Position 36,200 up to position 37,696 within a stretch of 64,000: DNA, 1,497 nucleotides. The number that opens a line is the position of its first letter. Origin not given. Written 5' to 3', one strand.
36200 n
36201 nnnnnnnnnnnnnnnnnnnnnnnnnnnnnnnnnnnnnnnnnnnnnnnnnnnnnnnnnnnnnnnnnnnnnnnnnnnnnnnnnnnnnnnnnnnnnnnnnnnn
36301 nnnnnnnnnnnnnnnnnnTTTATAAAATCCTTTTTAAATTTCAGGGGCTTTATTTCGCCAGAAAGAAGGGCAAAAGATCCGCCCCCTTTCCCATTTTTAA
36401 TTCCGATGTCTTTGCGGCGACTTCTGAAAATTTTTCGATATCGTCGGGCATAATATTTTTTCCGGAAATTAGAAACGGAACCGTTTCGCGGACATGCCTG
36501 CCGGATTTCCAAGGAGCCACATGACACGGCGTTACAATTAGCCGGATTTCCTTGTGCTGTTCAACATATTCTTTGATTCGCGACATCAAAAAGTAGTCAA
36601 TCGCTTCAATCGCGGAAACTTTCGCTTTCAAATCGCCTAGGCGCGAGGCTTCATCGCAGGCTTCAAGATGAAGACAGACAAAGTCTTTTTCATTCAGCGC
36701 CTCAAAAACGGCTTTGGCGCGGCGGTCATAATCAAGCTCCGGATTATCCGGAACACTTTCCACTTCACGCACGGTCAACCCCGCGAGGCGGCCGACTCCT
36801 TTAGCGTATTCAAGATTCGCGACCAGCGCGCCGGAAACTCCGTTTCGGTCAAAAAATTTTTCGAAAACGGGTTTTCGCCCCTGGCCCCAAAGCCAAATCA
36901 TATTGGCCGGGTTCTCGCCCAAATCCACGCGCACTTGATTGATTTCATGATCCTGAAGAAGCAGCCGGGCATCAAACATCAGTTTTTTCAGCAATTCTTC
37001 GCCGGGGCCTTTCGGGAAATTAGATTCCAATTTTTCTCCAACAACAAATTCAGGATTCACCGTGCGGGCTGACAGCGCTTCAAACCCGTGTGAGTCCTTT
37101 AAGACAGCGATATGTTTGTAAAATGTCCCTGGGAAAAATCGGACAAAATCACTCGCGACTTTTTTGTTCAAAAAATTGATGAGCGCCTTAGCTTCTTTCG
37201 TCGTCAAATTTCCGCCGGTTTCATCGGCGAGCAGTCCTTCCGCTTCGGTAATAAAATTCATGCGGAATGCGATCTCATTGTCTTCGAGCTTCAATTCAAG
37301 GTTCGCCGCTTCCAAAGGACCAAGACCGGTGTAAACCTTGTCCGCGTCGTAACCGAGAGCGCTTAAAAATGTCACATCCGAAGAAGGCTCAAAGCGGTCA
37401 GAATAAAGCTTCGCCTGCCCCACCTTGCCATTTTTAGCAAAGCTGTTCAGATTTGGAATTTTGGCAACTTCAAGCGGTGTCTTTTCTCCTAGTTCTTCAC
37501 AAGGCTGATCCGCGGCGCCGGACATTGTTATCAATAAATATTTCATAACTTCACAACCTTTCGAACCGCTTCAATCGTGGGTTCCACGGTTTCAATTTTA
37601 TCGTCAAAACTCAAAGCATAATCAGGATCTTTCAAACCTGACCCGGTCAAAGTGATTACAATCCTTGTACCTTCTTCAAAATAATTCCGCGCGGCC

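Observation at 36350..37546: Phosphoglycerate-mutase-family protein occupies the thrB slot of the threonine operon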

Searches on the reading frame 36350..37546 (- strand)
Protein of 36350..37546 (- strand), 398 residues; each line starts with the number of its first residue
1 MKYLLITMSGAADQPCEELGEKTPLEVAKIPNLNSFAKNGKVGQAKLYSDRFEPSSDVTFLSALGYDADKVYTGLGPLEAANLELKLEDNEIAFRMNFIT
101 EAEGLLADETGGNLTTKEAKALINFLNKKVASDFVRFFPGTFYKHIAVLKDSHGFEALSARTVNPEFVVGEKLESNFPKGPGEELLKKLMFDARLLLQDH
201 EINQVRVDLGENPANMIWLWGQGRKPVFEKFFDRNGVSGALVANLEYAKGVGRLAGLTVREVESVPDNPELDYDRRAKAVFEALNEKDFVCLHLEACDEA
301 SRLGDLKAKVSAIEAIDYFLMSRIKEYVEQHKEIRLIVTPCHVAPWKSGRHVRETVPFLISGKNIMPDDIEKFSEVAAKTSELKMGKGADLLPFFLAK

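Call 3: search_protein_families(library=pfam, proteins=[window:36350-37546:-], max_evalue=0.01)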
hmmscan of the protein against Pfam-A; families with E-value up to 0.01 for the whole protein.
window:36350-37546:- (398 aa): 2 families
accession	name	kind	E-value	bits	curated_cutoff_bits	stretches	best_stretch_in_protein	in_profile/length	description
PF10143.14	PhosphMutase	-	2.3e-34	119.2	21.5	1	37-203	1-170/170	2,3-bisphosphoglycerate-independent phosphoglycerate mutase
PF01676.23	Metalloenzyme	-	3.8e-27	95.8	24.3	1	1-372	1-236/252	Metalloenzyme superfamily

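Call 4: search_protein_families(library=ncbifam, proteins=[window:36350-37546:-], max_evalue=0.01)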
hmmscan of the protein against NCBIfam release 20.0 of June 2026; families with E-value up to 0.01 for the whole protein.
window:36350-37546:- (398 aa): 6 families
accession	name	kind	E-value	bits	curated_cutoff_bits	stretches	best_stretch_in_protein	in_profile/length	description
NF003242.0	PRK04200.1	equivalog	1e-111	373.6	426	1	1-396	1-393/395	cofactor-independent phosphoglycerate mutase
TIGR00306.2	apgM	subfamily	3.1e-111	372.2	320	1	2-396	1-403/403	2,3-bisphosphoglycerate-independent phosphoglycerate mutase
TIGR02535.1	hyp_Hser_kinase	hypoth_equivalog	1.1e-107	360.3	446.3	1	1-396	1-396/397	proposed homoserine kinase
NF003104.0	PRK04024.1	equivalog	4.7e-73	246.3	489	1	1-394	3-399/412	2,3-bisphosphoglycerate-independent phosphoglycerate mutase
NF038358.1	phophono_PhpG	equivalog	1.1e-61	208.8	545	2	184-395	206-415/417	CMP-5'-phosphonoformate--3-phosphoglycerate phosphonoformyl transferase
NF003160.0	PRK04135.1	equivalog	7.9e-40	136.7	468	1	2-397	17-393/403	2,3-bisphosphoglycerate-independent phosphoglycerate mutase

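Call 7: find_homologous_proteins(query=window:36350-37546:-, max_evalue=1e-10)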
Query window:36350-37546:- (398 aa): 2394 proteins with E <= 1e-10 among 8000 candidates; the best 120 are listed.
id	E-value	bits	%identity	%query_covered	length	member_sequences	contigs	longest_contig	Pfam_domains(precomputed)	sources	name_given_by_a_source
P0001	4.5e-264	893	100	100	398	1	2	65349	PF10143.15,PF01676.24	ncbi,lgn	-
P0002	1.8e-227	773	84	100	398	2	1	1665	PF10143.15,PF01676.24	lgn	-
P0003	1.0e-194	665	73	100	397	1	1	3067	PF10143.15,PF01676.24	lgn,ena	-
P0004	4.3e-194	663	72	100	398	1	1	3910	PF10143.15,PF01676.24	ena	-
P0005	4.7e-194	663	73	100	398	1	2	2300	PF10143.15,PF01676.24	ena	-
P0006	1.1e-190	651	72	100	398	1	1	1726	PF10143.15,PF01676.24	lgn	-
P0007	1.1e-189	648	71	100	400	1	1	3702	PF10143.15,PF01676.24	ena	-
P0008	1.3e-189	648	69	100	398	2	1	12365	PF10143.15,PF01676.24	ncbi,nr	ncbi:MAG: 2,3-bisphosphoglycerate-independent phosphoglycerate mutase [Candidatus Omnitrophica bacte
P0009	1.4e-188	645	69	100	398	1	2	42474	PF10143.15,PF01676.24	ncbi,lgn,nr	ncbi:MAG: 2,3-bisphosphoglycerate-independent phosphoglycerate mutase [Candidatus Omnitrophica bacte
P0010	1.2e-187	641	69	100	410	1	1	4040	PF10143.15,PF01676.24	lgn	-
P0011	7.4e-187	639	69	100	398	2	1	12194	PF10143.15,PF01676.24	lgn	-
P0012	8.4e-187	639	68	100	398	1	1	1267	PF10143.15,PF01676.24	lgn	-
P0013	2.8e-185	634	71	100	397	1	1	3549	PF10143.15,PF01676.24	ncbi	-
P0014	1.2e-184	632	68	100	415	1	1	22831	PF10143.15,PF01676.24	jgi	jgi:2,3-bisphosphoglycerate-independent phosphoglycerate mutase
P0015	1.8e-184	631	71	100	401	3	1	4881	PF10143.15,PF01676.24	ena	-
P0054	3.3e-172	591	66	98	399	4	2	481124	PF10143.15,PF01676.24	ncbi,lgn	-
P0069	2.1e-169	581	65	100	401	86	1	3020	PF10143.15,PF01676.24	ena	-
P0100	8.5e-165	566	63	100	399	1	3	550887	PF10143.15,PF01676.24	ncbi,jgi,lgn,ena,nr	ncbi:MAG TPA: 2,3-bisphosphoglycerate-independent phosphoglycerate mutase [Candidatus Omnitrophota b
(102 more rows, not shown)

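Call 10: search_solved_structures(query=window:36350-37546:-, max_evalue=0.001, show_alignments=3)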
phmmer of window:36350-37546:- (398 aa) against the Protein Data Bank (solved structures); distinct sequences matched with E-value up to 0.001: 3.
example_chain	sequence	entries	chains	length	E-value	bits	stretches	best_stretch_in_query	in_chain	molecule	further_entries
2zkt_A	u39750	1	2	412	9.5e-43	149.6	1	2-395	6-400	2,3-bisphosphoglycerate-independent phosphoglycerate mutase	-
3kd8_A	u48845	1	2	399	6.6e-39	136.9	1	3-385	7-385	2,3-bisphosphoglycerate-independent phosphoglycerate mutase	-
3idd_A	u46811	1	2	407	6.9e-39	136.9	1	3-385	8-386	2,3-bisphosphoglycerate-independent phosphoglycerate mutase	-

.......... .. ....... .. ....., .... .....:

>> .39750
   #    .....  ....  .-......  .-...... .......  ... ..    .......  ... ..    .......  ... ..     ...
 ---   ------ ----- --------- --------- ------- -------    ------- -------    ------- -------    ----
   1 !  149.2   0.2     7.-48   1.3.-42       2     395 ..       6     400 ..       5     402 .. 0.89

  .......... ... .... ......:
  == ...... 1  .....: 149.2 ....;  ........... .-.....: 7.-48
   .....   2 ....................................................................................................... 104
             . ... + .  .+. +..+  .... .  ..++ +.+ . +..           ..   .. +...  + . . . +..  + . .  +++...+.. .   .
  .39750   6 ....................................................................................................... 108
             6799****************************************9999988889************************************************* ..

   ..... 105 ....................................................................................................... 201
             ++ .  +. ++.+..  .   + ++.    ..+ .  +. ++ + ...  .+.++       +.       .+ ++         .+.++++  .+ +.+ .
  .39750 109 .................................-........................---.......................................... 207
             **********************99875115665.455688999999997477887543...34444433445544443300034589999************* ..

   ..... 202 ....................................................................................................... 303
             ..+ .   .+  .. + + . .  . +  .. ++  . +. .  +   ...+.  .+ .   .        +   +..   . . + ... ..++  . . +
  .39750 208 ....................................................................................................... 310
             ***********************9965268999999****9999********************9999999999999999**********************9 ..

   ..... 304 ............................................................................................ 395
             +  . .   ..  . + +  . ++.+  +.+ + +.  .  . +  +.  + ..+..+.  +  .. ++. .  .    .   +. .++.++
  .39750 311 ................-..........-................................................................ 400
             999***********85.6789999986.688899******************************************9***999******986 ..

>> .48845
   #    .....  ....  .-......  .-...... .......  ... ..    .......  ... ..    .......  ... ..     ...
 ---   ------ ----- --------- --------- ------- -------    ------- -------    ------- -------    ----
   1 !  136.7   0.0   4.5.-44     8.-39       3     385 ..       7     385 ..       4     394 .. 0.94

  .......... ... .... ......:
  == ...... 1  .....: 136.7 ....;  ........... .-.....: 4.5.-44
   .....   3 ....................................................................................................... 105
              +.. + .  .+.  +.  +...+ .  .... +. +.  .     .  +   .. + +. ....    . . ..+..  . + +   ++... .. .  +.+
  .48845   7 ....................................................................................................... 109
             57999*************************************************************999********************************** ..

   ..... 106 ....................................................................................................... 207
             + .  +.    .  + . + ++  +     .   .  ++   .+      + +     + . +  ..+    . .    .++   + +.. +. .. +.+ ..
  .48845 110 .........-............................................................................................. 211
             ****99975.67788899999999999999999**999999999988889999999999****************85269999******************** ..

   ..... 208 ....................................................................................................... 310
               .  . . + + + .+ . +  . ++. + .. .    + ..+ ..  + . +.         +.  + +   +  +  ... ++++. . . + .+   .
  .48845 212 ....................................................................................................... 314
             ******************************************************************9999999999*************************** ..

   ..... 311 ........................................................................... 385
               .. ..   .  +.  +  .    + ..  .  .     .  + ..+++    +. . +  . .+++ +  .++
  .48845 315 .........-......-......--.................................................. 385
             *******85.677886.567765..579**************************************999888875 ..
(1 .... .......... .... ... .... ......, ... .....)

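Call 18: find_encoding_contigs(protein=P0100, flank=10000, max_places=3)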
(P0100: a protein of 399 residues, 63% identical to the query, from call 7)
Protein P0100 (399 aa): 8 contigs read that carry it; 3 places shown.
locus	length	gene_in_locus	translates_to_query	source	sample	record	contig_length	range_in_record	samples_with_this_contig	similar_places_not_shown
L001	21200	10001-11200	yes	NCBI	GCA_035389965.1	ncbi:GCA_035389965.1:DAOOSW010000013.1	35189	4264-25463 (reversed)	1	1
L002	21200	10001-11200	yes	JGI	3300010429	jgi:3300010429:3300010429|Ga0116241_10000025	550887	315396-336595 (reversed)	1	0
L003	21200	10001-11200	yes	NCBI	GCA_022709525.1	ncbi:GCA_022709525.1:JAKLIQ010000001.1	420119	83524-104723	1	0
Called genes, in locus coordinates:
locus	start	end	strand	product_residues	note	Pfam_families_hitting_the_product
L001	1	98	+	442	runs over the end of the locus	PF00909:Ammonium_transp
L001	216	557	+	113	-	PF00543:P-II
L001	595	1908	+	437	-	PF07642:BBP2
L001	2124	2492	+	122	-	-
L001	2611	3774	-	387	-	PF02684:LpxB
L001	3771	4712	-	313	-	PF01408:GFO_IDH_MocA, PF22725:GFO_IDH_MocA_C3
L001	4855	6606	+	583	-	PF00664:ABC_membrane, PF13191:AAA_16 (faint), PF00005:ABC_tran, PF02463:SMC_N, PF13401:AAA_22 (faint)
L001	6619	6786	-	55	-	PF28231:STB2_C (weak)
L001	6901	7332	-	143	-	-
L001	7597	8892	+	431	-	PF03447:NAD_binding_3, PF00742:Homoserine_dh, PF01842:ACT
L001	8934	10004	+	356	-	PF00291:PALP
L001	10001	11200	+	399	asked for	PF01676:Metalloenzyme, PF10143:PhosphMutase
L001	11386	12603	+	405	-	PF00696:AA_kinase, PF01842:ACT, PF22468:ACT_9, PF13840:ACT_7, PF22468:ACT_9, PF01842:ACT (weak)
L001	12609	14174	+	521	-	PF00682:HMGL-like, PF22617:HCS_D2, PF08502:LeuA_dimer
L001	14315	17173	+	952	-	PF00133:tRNA-synt_1, PF09334:tRNA-synt_1g, PF13603:tRNA-synt_1_2 (weak), PF08264:Anticodon_1, PF10458:Val_tRNA-synt_C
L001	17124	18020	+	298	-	PF02749:QRPTase_N, PF01729:QRPTase_C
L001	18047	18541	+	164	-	PF23477:zf_Tbcl_2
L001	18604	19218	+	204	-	-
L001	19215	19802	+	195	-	-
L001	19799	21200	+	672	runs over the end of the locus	PF00270:DEAD (faint), PF04851:ResIII, PF17757:UvrB_inter, PF27431:UvrB_3rd, PF00271:Helicase_C, PF12344:UvrB, PF02151:UVR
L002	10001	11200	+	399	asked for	PF01676:Metalloenzyme, PF10143:PhosphMutase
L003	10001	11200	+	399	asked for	PF01676:Metalloenzyme, PF10143:PhosphMutase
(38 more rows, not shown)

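Call 19: find_encoding_contigs(protein=P0054, flank=10000, max_places=2)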
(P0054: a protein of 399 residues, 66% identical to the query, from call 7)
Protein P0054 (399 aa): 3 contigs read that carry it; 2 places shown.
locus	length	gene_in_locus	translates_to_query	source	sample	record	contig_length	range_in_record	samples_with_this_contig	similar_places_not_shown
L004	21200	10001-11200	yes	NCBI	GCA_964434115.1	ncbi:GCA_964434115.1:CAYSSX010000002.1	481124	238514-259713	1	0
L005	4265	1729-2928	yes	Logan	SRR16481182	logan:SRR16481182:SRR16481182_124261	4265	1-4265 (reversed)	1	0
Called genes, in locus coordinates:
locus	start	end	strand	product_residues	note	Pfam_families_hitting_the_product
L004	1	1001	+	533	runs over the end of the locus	PF13185:GAF_2, PF01590:GAF, PF00158:Sigma54_activat, PF14532:Sigma54_activ_2, PF07728:AAA_5 (weak), PF25601:AAA_lid_14, PF02954:HTH_8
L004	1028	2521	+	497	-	PF03951:Gln-synt_N, PF00120:Gln-synt_C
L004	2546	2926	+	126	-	-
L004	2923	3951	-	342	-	PF02684:LpxB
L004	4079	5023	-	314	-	PF01408:GFO_IDH_MocA, PF22725:GFO_IDH_MocA_C3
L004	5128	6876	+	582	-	PF00664:ABC_membrane, PF00005:ABC_tran, PF13191:AAA_16 (faint), PF13401:AAA_22 (faint), PF02463:SMC_N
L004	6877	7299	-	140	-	-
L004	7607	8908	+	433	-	PF03447:NAD_binding_3, PF00742:Homoserine_dh, PF01842:ACT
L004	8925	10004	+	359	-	PF00291:PALP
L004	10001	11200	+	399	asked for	PF01676:Metalloenzyme, PF10143:PhosphMutase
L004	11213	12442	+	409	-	PF00696:AA_kinase, PF01842:ACT, PF22468:ACT_9, PF13840:ACT_7, PF22468:ACT_9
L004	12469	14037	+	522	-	PF00682:HMGL-like, PF22617:HCS_D2, PF08502:LeuA_dimer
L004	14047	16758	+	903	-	PF00133:tRNA-synt_1, PF01406:tRNA-synt_1e (faint), PF09334:tRNA-synt_1g, PF13603:tRNA-synt_1_2, PF08264:Anticodon_1, PF10458:Val_tRNA-synt_C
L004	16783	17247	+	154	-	PF00293:NUDIX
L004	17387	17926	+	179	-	PF00578:AhpC-TSA, PF08534:Redoxin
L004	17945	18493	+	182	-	PF02627:CMD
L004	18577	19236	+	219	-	-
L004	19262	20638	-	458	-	PF00155:Aminotran_1_2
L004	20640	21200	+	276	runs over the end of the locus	PF03734:YkuD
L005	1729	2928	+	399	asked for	PF01676:Metalloenzyme, PF10143:PhosphMutase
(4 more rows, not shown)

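Call 20: search_protein_representatives(protein=window:36350-37546:-)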
Query: 398 residues. Proteins with E-value up to 0.001 (for the whole library): 4256; up to 1e-10: 2183; up to 1e-30: 571. The best 150 are listed.
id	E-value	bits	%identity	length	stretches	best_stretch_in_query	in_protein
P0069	6.5e-170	581.4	66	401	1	1-398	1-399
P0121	3.4e-102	358.5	43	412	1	1-396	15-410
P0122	2.4e-83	296.4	38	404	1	2-396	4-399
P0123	2.2e-82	293.3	36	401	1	1-397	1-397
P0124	6.7e-79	281.8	38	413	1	1-397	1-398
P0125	1.4e-78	280.7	38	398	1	1-398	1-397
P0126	2.0e-77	276.9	36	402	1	2-397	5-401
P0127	6.6e-77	275.2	37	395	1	1-397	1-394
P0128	9.4e-77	274.7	37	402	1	2-396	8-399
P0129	1.7e-76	273.9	37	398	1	1-396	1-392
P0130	9.2e-76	271.5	37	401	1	1-397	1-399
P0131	1.9e-75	270.4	37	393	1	1-396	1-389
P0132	2.2e-75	270.2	36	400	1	1-391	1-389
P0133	1.5e-74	267.5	38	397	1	1-396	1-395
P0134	1.9e-73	263.9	37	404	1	1-397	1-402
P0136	4.6e-73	262.6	36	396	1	1-392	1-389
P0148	2.5e-67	243.7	35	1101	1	1-396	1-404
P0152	9.0e-66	238.6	37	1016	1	1-380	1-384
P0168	8.2e-63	228.8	36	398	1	3-396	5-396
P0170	1.9e-62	227.7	35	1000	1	1-398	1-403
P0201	4.6e-59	216.5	36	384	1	1-398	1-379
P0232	4.1e-55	203.5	35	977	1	1-362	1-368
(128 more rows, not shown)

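Call 24: find_encoding_contigs(protein=P0121, flank=8000, max_places=2)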
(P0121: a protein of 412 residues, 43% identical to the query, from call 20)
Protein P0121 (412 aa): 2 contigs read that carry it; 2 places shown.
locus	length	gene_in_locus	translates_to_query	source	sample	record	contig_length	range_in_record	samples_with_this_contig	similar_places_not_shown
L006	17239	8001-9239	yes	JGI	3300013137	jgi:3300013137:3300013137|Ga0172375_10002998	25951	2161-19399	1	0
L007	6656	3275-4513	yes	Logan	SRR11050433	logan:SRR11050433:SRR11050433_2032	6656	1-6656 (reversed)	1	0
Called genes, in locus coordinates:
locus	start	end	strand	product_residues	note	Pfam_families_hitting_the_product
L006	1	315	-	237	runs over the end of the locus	PF00535:Glycos_transf_2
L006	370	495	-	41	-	-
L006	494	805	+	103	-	-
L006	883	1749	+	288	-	PF03016:Exostosin_GT47, PF24785:RXYLT1_C (weak)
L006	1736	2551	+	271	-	PF03407:Nucleotid_trans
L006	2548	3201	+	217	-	PF13489:Methyltransf_23, PF13847:Methyltransf_31 (weak), PF08241:Methyltransf_11, PF08242:Methyltransf_12 (weak)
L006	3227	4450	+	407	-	PF00919:UPF0004, PF04055:Radical_SAM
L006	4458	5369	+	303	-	-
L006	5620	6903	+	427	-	PF03447:NAD_binding_3, PF00742:Homoserine_dh, PF01842:ACT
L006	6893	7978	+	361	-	PF00291:PALP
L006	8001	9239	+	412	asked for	PF01676:Metalloenzyme, PF10143:PhosphMutase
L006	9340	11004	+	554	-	PF06418:CTP_synth_N, PF00117:GATase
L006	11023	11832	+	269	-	PF00793:DAHP_synth_1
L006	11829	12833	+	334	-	PF13580:SIS_2 (weak), PF01380:SIS, PF00571:CBS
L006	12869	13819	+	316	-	PF03279:Lip_A_acyltrans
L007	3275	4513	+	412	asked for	PF01676:Metalloenzyme, PF10143:PhosphMutase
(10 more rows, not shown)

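Call 32: find_encoding_contigs(protein=P0136, flank=7000, max_places=1)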
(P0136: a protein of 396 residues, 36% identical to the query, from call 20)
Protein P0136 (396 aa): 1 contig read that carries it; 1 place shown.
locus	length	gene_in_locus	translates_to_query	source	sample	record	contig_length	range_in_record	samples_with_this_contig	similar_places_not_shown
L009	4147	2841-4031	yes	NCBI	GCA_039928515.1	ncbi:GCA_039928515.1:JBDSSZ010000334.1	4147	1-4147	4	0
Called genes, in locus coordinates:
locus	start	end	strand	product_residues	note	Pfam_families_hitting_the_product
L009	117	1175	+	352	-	PF00291:PALP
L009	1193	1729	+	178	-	PF10502:Peptidase_S26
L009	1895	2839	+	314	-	PF01259:SAICAR_synt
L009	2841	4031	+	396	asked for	PF01676:Metalloenzyme, PF10143:PhosphMutase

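Call 33: find_encoding_contigs(protein=P0201, flank=7000, max_places=1)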
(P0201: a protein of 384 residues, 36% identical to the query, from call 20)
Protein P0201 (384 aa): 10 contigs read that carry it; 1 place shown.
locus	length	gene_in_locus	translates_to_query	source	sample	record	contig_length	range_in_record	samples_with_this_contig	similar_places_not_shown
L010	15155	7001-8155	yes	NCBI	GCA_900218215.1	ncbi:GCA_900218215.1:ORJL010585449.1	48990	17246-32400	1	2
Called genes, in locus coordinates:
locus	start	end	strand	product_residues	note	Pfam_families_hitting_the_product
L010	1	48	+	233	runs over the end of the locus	PF13487:HD_5, PF01966:HD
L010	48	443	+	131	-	-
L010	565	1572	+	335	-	PF01210:NAD_Gly3P_dh_N, PF02558:ApbA (weak), PF03807:F420_oxidored (weak), PF07479:NAD_Gly3P_dh_C, PF20618:GPD_NAD_C_bact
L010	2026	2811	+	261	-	-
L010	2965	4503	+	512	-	-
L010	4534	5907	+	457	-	PF03447:NAD_binding_3, PF00742:Homoserine_dh, PF01842:ACT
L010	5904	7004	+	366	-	PF00291:PALP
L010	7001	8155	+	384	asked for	PF01676:Metalloenzyme, PF10143:PhosphMutase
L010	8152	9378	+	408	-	PF00696:AA_kinase, PF01842:ACT, PF13840:ACT_7 (weak), PF22468:ACT_9, PF01842:ACT (weak), PF13840:ACT_7, PF22468:ACT_9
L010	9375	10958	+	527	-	PF00682:HMGL-like, PF22617:HCS_D2, PF08502:LeuA_dimer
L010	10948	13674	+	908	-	PF00133:tRNA-synt_1, PF09334:tRNA-synt_1g, PF08264:Anticodon_1, PF10458:Val_tRNA-synt_C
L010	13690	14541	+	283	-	PF02749:QRPTase_N, PF01729:QRPTase_C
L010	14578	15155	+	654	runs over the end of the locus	PF00270:DEAD (faint), PF04851:ResIII, PF17757:UvrB_inter, PF27431:UvrB_3rd, PF00271:Helicase_C, PF12344:UvrB, PF02151:UVR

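Call 34: find_encoding_contigs(protein=P0168, flank=7000, max_places=1)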
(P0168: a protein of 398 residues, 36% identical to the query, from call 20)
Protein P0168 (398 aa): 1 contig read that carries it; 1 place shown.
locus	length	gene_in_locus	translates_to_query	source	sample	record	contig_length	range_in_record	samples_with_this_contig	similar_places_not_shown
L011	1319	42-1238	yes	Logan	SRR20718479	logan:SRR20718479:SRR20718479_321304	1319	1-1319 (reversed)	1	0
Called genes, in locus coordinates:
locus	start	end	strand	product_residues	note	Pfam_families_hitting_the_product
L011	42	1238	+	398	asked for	PF01676:Metalloenzyme, PF10143:PhosphMutase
